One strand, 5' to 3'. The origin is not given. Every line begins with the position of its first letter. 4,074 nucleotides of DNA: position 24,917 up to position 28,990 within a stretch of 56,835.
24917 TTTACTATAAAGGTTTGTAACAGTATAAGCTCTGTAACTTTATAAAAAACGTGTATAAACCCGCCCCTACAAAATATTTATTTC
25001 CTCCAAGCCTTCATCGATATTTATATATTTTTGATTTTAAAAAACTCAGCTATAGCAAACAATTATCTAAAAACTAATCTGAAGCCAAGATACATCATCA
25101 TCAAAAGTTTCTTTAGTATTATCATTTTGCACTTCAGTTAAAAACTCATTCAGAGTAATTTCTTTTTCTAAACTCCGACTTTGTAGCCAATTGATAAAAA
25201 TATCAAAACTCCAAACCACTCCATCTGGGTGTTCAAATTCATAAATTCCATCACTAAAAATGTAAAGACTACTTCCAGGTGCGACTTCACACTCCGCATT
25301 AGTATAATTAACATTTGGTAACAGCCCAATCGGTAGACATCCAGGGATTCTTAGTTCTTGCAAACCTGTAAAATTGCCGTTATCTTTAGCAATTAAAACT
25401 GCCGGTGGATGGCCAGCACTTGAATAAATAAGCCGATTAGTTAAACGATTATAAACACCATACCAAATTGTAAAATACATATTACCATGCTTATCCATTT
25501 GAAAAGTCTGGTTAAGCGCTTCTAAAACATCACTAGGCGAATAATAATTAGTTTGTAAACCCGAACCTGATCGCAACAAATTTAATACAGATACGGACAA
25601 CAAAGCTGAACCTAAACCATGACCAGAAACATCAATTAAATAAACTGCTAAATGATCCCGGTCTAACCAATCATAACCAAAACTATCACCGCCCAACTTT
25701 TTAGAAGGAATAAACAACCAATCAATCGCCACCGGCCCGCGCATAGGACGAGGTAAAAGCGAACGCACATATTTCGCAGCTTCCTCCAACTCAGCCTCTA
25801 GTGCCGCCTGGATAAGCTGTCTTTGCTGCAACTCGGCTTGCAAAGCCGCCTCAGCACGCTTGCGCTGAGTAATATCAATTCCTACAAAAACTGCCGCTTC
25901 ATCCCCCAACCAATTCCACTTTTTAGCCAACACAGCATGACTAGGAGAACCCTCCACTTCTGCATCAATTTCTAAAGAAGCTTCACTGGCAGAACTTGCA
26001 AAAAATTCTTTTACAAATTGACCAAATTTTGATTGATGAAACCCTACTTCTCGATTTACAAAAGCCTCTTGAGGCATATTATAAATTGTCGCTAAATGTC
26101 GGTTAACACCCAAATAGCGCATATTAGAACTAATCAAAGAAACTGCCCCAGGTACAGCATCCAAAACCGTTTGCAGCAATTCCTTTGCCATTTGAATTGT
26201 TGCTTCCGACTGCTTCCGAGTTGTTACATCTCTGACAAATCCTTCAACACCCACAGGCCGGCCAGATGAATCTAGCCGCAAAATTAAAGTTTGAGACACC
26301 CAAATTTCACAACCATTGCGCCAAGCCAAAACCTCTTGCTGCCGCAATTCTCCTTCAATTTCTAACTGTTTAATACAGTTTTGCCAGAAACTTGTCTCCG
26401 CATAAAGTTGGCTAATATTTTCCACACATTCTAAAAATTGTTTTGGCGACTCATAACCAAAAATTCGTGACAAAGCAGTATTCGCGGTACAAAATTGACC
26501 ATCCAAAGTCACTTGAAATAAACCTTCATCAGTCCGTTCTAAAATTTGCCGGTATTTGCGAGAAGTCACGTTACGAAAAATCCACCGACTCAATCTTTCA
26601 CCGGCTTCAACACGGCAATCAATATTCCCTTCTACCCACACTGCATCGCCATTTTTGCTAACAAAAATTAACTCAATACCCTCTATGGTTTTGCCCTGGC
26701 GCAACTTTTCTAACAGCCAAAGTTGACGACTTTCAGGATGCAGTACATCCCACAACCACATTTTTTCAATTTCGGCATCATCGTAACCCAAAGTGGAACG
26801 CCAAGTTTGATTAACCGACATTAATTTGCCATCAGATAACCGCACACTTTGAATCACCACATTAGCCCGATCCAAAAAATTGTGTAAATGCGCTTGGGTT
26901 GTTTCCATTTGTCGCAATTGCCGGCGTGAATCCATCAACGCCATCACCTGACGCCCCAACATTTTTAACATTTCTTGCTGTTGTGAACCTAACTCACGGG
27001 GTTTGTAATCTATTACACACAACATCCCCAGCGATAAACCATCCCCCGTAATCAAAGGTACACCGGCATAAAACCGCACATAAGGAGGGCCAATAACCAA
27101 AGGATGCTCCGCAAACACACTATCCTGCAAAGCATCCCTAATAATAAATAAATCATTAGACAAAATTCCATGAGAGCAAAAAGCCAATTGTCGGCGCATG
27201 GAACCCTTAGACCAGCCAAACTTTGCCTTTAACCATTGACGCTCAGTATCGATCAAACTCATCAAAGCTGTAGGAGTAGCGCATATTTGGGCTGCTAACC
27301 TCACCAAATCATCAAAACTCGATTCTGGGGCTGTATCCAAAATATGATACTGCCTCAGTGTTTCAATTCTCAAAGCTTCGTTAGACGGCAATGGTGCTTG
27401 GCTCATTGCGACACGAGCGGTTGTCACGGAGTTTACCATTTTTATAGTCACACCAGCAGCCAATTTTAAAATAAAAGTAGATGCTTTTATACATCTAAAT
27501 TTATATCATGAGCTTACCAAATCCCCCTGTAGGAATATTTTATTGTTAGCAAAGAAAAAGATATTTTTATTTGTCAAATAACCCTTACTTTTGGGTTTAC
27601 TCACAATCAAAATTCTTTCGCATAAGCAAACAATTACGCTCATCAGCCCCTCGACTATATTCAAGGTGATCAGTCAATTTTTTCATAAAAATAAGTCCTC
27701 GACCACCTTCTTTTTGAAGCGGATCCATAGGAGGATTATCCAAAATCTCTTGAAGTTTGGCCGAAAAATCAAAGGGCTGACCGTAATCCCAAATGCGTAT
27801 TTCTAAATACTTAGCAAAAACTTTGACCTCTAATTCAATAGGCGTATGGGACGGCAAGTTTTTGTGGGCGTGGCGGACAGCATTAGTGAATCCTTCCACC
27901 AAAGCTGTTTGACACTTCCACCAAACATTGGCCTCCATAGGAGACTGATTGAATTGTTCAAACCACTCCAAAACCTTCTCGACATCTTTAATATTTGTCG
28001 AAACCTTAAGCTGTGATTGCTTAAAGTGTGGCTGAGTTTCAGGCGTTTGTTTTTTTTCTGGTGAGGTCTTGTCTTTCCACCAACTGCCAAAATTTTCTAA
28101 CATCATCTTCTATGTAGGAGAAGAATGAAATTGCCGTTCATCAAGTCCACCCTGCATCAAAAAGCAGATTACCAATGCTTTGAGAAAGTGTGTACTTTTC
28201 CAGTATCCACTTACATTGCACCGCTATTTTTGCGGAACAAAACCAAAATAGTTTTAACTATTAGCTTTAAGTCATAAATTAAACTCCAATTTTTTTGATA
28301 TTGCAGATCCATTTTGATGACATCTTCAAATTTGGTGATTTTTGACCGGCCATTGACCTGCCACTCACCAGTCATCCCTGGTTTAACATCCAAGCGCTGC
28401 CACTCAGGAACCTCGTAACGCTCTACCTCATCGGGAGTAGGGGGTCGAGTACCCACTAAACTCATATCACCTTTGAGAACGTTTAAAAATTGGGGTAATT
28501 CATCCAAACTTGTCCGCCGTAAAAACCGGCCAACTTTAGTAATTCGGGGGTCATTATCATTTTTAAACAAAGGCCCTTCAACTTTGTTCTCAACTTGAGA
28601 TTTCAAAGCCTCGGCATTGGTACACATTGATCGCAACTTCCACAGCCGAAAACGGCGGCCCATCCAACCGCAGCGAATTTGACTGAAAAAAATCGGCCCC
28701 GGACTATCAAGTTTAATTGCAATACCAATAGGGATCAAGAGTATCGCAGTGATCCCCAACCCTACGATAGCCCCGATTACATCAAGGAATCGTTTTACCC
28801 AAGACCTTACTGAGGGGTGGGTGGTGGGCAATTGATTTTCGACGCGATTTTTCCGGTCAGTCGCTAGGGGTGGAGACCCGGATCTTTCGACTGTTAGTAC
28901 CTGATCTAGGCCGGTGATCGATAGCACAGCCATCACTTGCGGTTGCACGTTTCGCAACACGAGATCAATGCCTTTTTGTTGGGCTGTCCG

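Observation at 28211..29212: Monotopic phosphoglycosyl transferase that carries a cytoplasmic STAS domain in place of the usual N-terminal membrane bundle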

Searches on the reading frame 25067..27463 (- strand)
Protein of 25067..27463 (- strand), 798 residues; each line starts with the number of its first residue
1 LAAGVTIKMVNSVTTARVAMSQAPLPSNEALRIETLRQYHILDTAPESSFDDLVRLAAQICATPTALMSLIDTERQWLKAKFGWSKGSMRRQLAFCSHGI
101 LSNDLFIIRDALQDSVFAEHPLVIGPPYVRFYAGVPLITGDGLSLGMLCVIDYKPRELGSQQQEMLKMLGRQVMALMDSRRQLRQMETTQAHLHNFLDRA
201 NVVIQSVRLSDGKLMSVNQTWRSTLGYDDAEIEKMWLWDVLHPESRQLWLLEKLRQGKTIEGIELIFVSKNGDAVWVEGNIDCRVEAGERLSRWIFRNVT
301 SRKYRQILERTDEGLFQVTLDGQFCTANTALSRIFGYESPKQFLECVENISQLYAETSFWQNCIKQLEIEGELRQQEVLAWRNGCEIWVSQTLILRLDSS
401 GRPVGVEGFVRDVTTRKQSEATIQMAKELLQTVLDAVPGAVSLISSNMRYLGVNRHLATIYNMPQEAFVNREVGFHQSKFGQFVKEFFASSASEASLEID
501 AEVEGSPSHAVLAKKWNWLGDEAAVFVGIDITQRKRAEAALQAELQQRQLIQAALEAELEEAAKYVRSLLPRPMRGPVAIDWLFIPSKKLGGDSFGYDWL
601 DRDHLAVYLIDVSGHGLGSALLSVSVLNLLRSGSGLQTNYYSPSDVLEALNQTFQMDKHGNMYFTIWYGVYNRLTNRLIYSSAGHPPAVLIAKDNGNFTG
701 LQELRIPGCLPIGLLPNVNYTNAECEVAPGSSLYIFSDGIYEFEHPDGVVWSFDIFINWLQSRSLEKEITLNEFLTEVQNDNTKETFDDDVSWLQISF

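Call 3: search_protein_families(library=pfam, proteins=[window:25067-27463:-], max_evalue=0.01)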
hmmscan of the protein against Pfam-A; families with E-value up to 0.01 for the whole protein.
window:25067-27463:- (798 aa): 8 families
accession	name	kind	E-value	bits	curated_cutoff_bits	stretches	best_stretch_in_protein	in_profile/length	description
PF07228.17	SpoIIE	-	8.1e-37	127.5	25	1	602-796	2-189/192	Stage II sporulation protein E (SpoIIE)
PF13426.13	PAS_9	-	1.9e-16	60.7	27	2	210-300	9-102/103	PAS domain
PF00989.32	PAS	-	2.6e-15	56.9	22.6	2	303-413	2-113/113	PAS fold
PF13188.13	PAS_8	-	2.4e-11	43.5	21.8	1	303-356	2-53/65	PAS domain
PF01590.32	GAF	-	7.4e-11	43.2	22.4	1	47-174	3-130/133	GAF domain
PF08448.16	PAS_4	-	4.5e-10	40.2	23.1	0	376-418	69-110/110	PAS fold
PF08447.18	PAS_3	-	1.7e-08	35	25.6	1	215-280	2-71/89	PAS fold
PF13185.12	GAF_2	-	0.00017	22.2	28.6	1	88-176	41-134/136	GAF domain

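Call 4: search_protein_families(library=ncbifam, proteins=[window:25067-27463:-], max_evalue=0.01)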
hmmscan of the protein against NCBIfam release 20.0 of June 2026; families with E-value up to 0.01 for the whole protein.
window:25067-27463:- (798 aa): 13 families
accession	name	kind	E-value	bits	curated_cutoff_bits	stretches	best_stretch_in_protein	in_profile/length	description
TIGR00229.1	sensory_box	domain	1.5e-25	89.8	22.9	2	302-421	5-124/126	PAS domain S-box protein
NF045505.1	RR_RssB_Pseudo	equivalog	1.4e-17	63.9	700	1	582-743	181-341/394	two-component system response regulator RssB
NF007298.0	PRK09776.1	equivalog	2.7e-08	32.2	1135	1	171-277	280-390/1111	diguanylate cyclase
NF047874.1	MASE3_PAS_HK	subfamily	1.3e-07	30.8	560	1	167-309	244-385/655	MASE3 domain-containing sensor histidine kinase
NF046044.1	PnpS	equivalog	4.9e-07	29.1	400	0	417-539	44-168/390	two-component system histidine kinase PnpS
NF045595.1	HK_scytonemin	equivalog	2.8e-06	26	865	0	301-448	281-426/637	scytonemin biosynthesis sensor histidine kinase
NF008468.0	PRK11360.1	equivalog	4e-06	25.5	646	1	305-428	271-392/616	two-component system sensor histidine kinase AtoS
NF053781.1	cdiGMPphdstlr2612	equivalog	0.00049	17.8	1600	0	335-472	620-759/1268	Tlr1612 family c-di-GMP phosphodiesterase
TIGR02938.1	nifL_nitrog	equivalog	0.0018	16.9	242.45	1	303-455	5-157/494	nitrogen fixation negative regulator NifL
NF052573.1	HisKinEspAMyxo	equivalog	0.0034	15.5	1400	0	306-458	258-409/755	serine histidine kinase EspA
NF041777.1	sens_FixL_Rhizob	equivalog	0.0056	15.4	850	0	377-446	72-141/485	sensor protein FixL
TIGR02865.1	spore_II_E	equivalog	0.0093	14.1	490.8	0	589-754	565-723/764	stage II sporulation protein E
NF041831.1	NO_HK_NahK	exception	0.0096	13.9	1500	0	405-549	295-449/854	hybrid sensor histidine kinase/response regulator NahK/ErcS'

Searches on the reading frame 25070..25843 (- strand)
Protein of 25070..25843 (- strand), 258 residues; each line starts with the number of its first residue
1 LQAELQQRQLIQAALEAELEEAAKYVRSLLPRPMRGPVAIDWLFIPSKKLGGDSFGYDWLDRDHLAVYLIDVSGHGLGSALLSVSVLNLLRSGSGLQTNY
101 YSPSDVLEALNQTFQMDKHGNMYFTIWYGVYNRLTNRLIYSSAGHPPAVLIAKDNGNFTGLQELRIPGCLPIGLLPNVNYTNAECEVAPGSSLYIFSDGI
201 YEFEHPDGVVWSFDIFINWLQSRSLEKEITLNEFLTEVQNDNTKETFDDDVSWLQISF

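Call 51: search_solved_structures(query=window:25070-25843:-, max_evalue=0.01, show_alignments=2)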
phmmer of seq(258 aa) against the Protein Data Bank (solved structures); distinct sequences matched with E-value up to 0.01: 3.
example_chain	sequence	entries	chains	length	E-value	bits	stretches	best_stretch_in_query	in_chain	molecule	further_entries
3es2_A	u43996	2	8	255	3.7e-15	59.1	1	40-202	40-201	Probable two-component response regulator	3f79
3eq2_A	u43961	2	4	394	7.7e-15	58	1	39-202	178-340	Probable two-component response regulator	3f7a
3ke6_A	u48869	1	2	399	3.2e-05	26.5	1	54-155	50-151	Protein Rv1364c/MT1410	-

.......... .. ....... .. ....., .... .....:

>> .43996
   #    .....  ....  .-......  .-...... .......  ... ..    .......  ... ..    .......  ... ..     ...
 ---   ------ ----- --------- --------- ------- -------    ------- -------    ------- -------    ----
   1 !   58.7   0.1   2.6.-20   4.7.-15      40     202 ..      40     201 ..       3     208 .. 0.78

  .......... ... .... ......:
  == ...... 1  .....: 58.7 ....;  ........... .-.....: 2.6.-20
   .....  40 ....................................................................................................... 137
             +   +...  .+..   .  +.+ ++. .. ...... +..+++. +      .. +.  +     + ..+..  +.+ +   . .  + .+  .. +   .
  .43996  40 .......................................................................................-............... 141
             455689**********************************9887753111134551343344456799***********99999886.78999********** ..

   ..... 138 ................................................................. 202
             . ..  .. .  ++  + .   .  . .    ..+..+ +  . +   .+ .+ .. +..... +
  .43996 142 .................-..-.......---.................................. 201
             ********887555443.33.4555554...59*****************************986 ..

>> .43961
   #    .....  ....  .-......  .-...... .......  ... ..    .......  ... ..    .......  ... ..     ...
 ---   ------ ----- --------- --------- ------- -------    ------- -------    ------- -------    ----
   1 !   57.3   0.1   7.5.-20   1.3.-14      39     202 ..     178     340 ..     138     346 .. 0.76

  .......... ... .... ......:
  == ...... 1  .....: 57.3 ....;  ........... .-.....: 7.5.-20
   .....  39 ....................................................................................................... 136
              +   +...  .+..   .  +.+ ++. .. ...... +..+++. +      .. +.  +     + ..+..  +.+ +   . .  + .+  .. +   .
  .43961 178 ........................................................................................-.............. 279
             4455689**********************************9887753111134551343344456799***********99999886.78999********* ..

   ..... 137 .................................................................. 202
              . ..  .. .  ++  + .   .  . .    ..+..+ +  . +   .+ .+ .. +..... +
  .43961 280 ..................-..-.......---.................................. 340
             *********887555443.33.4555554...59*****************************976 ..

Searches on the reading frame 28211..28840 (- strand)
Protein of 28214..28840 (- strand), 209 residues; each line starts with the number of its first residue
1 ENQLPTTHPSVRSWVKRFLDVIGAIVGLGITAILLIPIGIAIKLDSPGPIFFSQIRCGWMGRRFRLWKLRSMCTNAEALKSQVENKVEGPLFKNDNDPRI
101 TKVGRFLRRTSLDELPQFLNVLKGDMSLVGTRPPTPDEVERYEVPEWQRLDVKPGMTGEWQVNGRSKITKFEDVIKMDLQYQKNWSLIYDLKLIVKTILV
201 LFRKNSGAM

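Call 42: search_solved_structures(query=window:28214-28840:-, max_evalue=0.001, show_alignments=3)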
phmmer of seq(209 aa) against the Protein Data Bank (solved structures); distinct sequences matched with E-value up to 0.001: 7.
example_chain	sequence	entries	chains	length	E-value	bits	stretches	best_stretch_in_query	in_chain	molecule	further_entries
9s7s_A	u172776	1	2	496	3.6e-40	140.9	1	15-206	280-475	UDP-Gal::undecaprenolphosphate Gal-1-P transferase WbaP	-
30wc_A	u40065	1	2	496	3.6e-40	140.9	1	15-206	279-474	Undecaprenyl-phosphate galactose phosphotransferase WbaP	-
9s8l_A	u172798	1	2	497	3.6e-40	140.9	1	15-206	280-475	UDP-Gal::undecaprenolphosphate Gal-1-P transferase WbaP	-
30us_A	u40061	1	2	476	3.6e-40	140.8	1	15-205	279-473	UDP-Gal::undecaprenolphosphate Gal-1-P transferase WbaP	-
8t53_A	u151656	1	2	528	3e-39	137.8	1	14-205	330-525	Undecaprenyl-phosphate galactose phosphotransferase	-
8e37_B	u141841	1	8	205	1.2e-29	106.5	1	11-204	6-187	N,N'-diacetylbacilliosaminyl-1-phosphate transferase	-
8g1n_A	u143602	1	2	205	2.2e-29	105.6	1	11-204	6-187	N,N'-diacetylbacilliosaminyl-1-phosphate transferase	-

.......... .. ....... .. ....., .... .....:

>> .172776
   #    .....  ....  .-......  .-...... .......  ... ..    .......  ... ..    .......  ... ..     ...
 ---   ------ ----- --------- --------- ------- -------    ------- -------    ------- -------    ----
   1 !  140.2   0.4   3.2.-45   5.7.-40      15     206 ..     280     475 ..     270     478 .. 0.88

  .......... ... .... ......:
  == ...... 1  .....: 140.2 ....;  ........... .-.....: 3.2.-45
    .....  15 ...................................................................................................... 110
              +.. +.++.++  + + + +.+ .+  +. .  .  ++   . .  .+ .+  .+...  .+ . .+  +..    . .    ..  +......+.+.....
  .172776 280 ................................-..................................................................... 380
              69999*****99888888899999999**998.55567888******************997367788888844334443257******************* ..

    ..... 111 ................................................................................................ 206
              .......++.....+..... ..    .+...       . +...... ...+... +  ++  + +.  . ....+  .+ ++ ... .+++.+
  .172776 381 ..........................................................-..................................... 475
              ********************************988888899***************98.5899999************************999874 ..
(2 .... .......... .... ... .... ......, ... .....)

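Call 86: predict_structure(alignment_id=A3)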
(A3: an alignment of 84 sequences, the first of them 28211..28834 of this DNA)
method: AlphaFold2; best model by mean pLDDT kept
length: 207 residues; sequences in the alignment: 84
mean_pLDDT: 70.8   pTM: 0.68
mean pLDDT of the five models: 70.8, 61.5, 61.4, 57.6, 55.7
residues with pLDDT >= 90: 9; 70-90: 108; 50-70: 67; < 50: 23
segments of 3 or more residues with pLDDT < 50: 1-3, 140-151, 203-207
pLDDT, mean of each block of 10 residues (from residue 1): 54 85 90 89 82 65 79 77 57 76 80 84 70 51 47 61 61 70 80 76 48
secondary structure, 60 per line:
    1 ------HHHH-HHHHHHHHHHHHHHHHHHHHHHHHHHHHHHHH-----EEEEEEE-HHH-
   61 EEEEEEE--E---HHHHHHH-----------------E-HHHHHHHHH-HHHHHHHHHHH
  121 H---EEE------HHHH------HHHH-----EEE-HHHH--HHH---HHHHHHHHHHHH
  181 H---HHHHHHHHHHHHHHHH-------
elements in order: H7-10 H12-43 E49-55 E61-67 H74-80 H100-108 H110-121 E125-127 H134-137 H144-147 E153-155 H157-160 H169-181 H185-200

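Call 88: fold_search(model_id=the predicted structure, library=pdb)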
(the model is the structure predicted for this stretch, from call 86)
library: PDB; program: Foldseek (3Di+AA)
matches with E <= 10: 42; with E <= 0.001: 4
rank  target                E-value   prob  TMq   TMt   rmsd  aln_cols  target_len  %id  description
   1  8e37_A                1.8e-10  1.00  0.65  0.72   7.1       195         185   35  Structure of Campylobacter concisus wild-type SeMet PglC (released 2023-09-06)
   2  8g1n_A                4.5e-10  1.00  0.65  0.69   7.4       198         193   34  Structure of Campylobacter concisus PglC I57M/Q175M Variant with modeled C-terminus (released 2023-05-31)
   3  8g1n_B                5.1e-10  1.00  0.65  0.69   7.4       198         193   35  Structure of Campylobacter concisus PglC I57M/Q175M Variant with modeled C-terminus (released 2023-05-31)
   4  8t53_A                8.7e-09  1.00  0.60  0.33   5.1       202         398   36  S. enterica WbaP in a styrene maleic acid liponanoparticle (released 2024-02-14)
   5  6r0y_G                2.8e+00  0.06  0.24  0.25  31.8       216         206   13  Thermus thermophilus V/A-type ATPase/synthase, rotational state 3 (released 2019-08-28)
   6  5jtv_A                3.0e+00  0.08  0.10  0.04   8.3        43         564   19  USP7CD-UBL45 in complex with Ubiquitin (released 2016-10-12)
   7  9f5x_q                4.5e+00  0.06  0.10  0.13   8.6        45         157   16  Structure of the Chlamydomonas reinhardtii respiratory supercomplex I1 III2 IV2 (released 2025-03-12)
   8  2v1y_A                5.4e+00  0.04  0.10  0.22   9.7        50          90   16  Structure of a phosphoinositide 3-kinase alpha adaptor-binding domain (ABD) in a complex with the iSH2 domain from p85 (released 2007-07-24)
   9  5jtv_G                5.4e+00  0.02  0.09  0.04   9.3        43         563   21  USP7CD-UBL45 in complex with Ubiquitin (released 2016-10-12)
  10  3cwc_A                5.7e+00  0.06  0.10  0.06   1.4        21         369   19  Crystal structure of putative glycerate kinase 2 from Salmonella typhimurium LT2 (released 2008-07-08)
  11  8e73_FD               5.7e+00  0.04  0.12  0.18   9.6        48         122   10  Vigna radiata supercomplex I+III2 (full bridge) (released 2023-01-11)
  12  6sdg_B                5.7e+00  0.02  0.09  0.06   8.3        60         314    8  Crystal structure of the DNA binding domain of M. polymorpha Auxin Response Factor 2 (MpARF2) in complex with High Aff (released 2020-04-08)
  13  6l0l_MODEL_1_A        6.1e+00  0.04  0.10  0.23   7.7        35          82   17  Hydra-1ubq de nova designed by Hydra based on ubiquitin (released 2020-09-30)
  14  5chf_D                7.2e+00  0.04  0.10  0.14   8.4        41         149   12  Crystal structure of murine ISG15 in space group P21212 (released 2016-09-28)
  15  7pyv_C                7.2e+00  0.03  0.09  0.12   7.2        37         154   22  Crystal structure of human UBA6 in complex with the ubiquitin-like modifier FAT10 (released 2022-08-24)
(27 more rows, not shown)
